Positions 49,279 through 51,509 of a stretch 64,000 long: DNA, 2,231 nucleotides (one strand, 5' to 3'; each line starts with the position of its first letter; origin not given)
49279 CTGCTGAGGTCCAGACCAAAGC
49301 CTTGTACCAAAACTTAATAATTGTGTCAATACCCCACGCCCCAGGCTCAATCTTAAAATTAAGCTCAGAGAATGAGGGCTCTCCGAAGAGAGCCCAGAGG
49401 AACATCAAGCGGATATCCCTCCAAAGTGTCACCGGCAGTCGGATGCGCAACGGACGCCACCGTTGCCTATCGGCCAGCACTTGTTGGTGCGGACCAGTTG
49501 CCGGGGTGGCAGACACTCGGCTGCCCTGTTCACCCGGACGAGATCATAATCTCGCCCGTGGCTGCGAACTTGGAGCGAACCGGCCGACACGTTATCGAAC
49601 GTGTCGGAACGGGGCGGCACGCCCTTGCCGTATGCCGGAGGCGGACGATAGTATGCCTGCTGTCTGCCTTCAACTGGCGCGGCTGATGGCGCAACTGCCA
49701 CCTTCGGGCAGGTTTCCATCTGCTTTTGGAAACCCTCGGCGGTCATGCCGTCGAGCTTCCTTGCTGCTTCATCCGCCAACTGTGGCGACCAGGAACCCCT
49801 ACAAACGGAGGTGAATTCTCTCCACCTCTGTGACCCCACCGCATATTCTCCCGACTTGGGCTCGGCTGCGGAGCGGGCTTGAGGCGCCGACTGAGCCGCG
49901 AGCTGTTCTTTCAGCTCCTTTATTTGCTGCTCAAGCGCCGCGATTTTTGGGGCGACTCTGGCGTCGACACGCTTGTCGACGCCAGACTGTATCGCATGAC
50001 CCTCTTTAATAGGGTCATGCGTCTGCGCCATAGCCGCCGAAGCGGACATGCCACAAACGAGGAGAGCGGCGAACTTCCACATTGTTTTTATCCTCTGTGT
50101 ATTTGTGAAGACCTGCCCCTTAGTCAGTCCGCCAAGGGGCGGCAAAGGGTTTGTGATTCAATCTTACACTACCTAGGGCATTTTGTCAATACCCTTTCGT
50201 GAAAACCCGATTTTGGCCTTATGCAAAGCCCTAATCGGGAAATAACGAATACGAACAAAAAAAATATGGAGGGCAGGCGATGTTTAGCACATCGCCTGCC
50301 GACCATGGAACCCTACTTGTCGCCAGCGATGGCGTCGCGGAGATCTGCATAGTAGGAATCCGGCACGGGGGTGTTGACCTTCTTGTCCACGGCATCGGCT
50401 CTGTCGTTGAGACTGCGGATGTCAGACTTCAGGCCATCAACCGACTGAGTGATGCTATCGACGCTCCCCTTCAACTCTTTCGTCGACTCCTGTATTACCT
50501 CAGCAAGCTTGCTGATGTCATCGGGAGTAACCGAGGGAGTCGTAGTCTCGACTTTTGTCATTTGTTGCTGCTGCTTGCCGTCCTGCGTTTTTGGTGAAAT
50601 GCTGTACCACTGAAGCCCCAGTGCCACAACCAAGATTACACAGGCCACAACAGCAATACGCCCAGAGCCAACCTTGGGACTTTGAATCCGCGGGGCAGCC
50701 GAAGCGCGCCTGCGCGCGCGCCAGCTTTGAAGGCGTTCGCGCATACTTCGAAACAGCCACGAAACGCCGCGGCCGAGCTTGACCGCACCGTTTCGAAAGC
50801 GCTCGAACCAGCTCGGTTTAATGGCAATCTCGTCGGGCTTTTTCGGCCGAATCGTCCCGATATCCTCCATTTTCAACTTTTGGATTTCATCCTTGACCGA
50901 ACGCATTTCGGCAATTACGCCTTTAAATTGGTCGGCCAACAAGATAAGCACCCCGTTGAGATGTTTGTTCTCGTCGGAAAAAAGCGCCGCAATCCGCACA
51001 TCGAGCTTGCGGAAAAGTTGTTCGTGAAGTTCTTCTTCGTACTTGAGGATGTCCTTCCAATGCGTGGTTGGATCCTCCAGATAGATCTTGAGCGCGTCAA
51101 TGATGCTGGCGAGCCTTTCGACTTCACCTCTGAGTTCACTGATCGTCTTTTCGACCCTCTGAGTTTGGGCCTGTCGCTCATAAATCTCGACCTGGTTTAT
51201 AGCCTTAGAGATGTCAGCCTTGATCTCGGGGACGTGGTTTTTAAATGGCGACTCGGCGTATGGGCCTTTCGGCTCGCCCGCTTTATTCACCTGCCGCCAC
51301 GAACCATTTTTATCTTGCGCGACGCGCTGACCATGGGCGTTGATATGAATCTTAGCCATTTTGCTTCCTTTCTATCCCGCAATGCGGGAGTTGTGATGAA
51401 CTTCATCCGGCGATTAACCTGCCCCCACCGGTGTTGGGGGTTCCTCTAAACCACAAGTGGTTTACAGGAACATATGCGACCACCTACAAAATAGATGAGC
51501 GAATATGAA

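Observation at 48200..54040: Lower-GC accessory island encoding a sortase and a set of secreted or surface proteins: candidate cell-surface or adhesion system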

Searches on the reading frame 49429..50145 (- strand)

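Call 3: search_protein_families(library=pfam, proteins=[window:49429-50145:-], max_evalue=0.1)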
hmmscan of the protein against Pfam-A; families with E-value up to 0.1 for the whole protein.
window:49429-50145:- (238 aa): 2 families
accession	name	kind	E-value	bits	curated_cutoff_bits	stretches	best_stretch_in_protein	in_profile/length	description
PF16326.10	ABC_tran_CTD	-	0.025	15.2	32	1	67-87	16-36/69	ABC transporter C-terminal domain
PF14282.11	FlxA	-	0.029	14.9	26.3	1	56-96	7-47/101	FlxA-like protein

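Call 12: search_protein_families(library=ncbifam, proteins=[window:49429-50145:-], max_evalue=0.1)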
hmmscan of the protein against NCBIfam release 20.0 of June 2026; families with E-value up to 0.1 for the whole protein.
window:49429-50145:- (238 aa): 0 families

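Call 77: search_protein_families(library=phrogs, proteins=[window:49429-50082:-], max_evalue=0.01)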
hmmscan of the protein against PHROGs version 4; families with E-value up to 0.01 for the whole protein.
window:49429-50082:- (217 aa): 0 families

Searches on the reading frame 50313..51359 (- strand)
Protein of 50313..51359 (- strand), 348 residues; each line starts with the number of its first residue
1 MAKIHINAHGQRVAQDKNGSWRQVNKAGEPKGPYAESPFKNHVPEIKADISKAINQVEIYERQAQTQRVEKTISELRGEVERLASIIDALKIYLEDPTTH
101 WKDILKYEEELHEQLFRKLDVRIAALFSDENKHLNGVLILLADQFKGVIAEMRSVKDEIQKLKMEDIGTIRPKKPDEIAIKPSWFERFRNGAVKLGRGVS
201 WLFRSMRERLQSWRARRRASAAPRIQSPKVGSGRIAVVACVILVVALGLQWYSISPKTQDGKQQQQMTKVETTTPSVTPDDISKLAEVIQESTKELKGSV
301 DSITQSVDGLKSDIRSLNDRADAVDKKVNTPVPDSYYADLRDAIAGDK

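Call 3: search_protein_families(library=pfam, proteins=[window:50313-51359:-], max_evalue=0.1)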
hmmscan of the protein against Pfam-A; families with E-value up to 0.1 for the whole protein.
window:50313-51359:- (348 aa): 21 families
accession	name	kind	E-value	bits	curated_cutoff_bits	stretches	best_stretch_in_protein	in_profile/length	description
PF23991.1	DUF7310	-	0.00028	21.8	40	1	271-328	24-81/83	Coiled-coil region of unknown function (DUF7310)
PF06785.16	UPF0242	-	0.0015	19.1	33.5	0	41-118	75-148/194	Uncharacterised protein family (UPF0242) N-terminus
PF24151.2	ArlX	-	0.0016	18.5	28.7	0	262-316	50-107/229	ArlX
PF06419.17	COG6_N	-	0.0073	16.9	27.4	0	64-115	33-84/114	Conserved oligomeric complex COG6, N-terminal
PF05008.21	V-SNARE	-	0.012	16.5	25.9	0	36-83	9-55/92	Vesicle transport v-SNARE protein N-terminus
PF04108.17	ATG17_like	-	0.018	15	43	0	279-323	111-155/355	Autophagy protein ATG17-like domain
PF04977.20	DivIC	-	0.019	15.2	28.9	0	55-91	15-51/80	Septum formation initiator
PF16454.10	PI3K_P85_iSH2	-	0.019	15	31.5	0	286-333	83-130/161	Phosphatidylinositol 3-kinase regulatory subunit P85 inter-SH2 domain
PF06013.18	WXG100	-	0.022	15.4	27.3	0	277-312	4-39/86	Proteins of 100 residues with WXG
PF09348.15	DUF1990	-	0.034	14.7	23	1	182-242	13-71/157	Domain of unknown function (DUF1990)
PF06103.16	DUF948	-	0.035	14.7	37.2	0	233-318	3-88/89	Bacterial protein of unknown function (DUF948)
PF16331.10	TolA_bind_tri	-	0.035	14.6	30.1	0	59-88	20-49/76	TolA binding protein trimerisation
PF00170.26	bZIP_1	-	0.041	14.4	27.6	0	290-324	25-59/64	bZIP transcription factor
PF11083.13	Relaxase_C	-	0.051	14.2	30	1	257-310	67-119/125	C-terminal helical hairpin domain from relaxase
PF20462.4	DUF6715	-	0.058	13.4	27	0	235-273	7-45/192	Domain of unknown function (DUF6715)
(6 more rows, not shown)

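Call 12: search_protein_families(library=ncbifam, proteins=[window:50313-51359:-], max_evalue=0.1)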
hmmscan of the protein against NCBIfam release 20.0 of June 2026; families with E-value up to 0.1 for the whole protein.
window:50313-51359:- (348 aa): 17 families
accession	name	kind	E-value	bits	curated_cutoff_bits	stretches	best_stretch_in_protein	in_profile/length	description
NF038218.1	IcmG_DotF_IVB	equivalog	9.5e-06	25.5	200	1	253-329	73-155/266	type IVB secretion system protein IcmG/DotF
TIGR03495.1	phage_LysB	equivalog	0.00025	21.3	92.75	1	235-334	2-104/135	Rz-like lysis system protein LysB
TIGR02169.1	SMC_prok_A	equivalog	0.0011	16.8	729.4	1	47-164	775-890/1165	chromosome segregation protein SMC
TIGR03930.1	WXG100_ESAT6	subfamily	0.0042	17.3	44.85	0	276-313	3-40/90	WXG100 family type VII secretion target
NF045487.1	ASRP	equivalog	0.0055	15.4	300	0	53-110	182-450/593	archaea-specific SMC-related protein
NF052375.1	antisigma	equivalog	0.016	15.2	100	1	205-272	53-122/217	anti-sigma factor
NF047515.1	SpiroCoCo_C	equivalog_domain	0.017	14.3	125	0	40-117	10-84/313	SpiroCoCo family coiled-coil protein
NF040788.1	S-lay_SlaB_Mtsph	equivalog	0.034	13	700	0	277-325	336-384/416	S-layer protein SlaB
NF040598.1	Ala_zip_lipo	subfamily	0.043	14.3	43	0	293-329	24-60/90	Lpp/OprI family alanine-zipper lipoprotein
TIGR00996.1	Mtu_fam_mce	paralog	0.045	12.9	140.5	0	281-326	147-192/291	MCE family protein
NF010289.0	PRK13729.1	equivalog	0.046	12.7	504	0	235-328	16-106/474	F-type conjugal transfer pilus assembly protein TraB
NF053563.1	Rkd4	equivalog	0.048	11.8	860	0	39-124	177-262/747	arcadin-4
NF053852.1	vesicle_Bd0635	exception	0.057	13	250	0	266-329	29-73/223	CpoB-like predatory vesicle lipoprotein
NF033885.1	conj_TraP_IncI1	equivalog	0.065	13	135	0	275-329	84-138/217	conjugal transfer protein TraP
NF045939.1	MHJ_0274_fam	hypoth_equivalog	0.066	12.9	80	0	237-305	6-74/165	MHJ_0274 family protein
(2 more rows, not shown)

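Call 64: find_related_loci(query=window:50313-51359:-, collection=viral_contigs, flank=5000)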
Query window:50313-51359:- (348 aa) in viral_contigs; peptide patterns used: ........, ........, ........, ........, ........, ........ (x = any residue, [..] = any of these).
No stretch of DNA in the collection matches any of the patterns.

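Call 77: search_protein_families(library=phrogs, proteins=[window:50313-51359:-], max_evalue=0.01)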
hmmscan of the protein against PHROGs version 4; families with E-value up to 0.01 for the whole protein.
window:50313-51359:- (348 aa): 4 families
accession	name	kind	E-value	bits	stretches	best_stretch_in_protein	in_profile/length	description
phrog_736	-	unknown function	0.00044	21.4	0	56-90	58-92/112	-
phrog_1775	-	head and packaging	0.00091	17.8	1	265-330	506-572/1609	minor head protein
phrog_6211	-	tail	0.0012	17.9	0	42-115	337-413/1168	minor tail protein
phrog_1535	-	tail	0.0066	15.6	0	100-329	49-172/1152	tail length tape measure protein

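Call 78: search_solved_structures(query=window:50313-51359:-, max_evalue=1)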
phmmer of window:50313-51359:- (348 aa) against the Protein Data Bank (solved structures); distinct sequences matched with E-value up to 1: 2.
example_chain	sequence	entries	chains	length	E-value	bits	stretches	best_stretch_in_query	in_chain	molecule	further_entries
7o97_A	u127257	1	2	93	0.24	13.7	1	291-329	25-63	hypothetical protein UY81_C0065G0003 from Candidatus Giovannonibacteria bacterium converte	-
4dac_A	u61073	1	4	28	0.56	12.5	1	58-83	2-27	Computationally designed crystal forming protein P6d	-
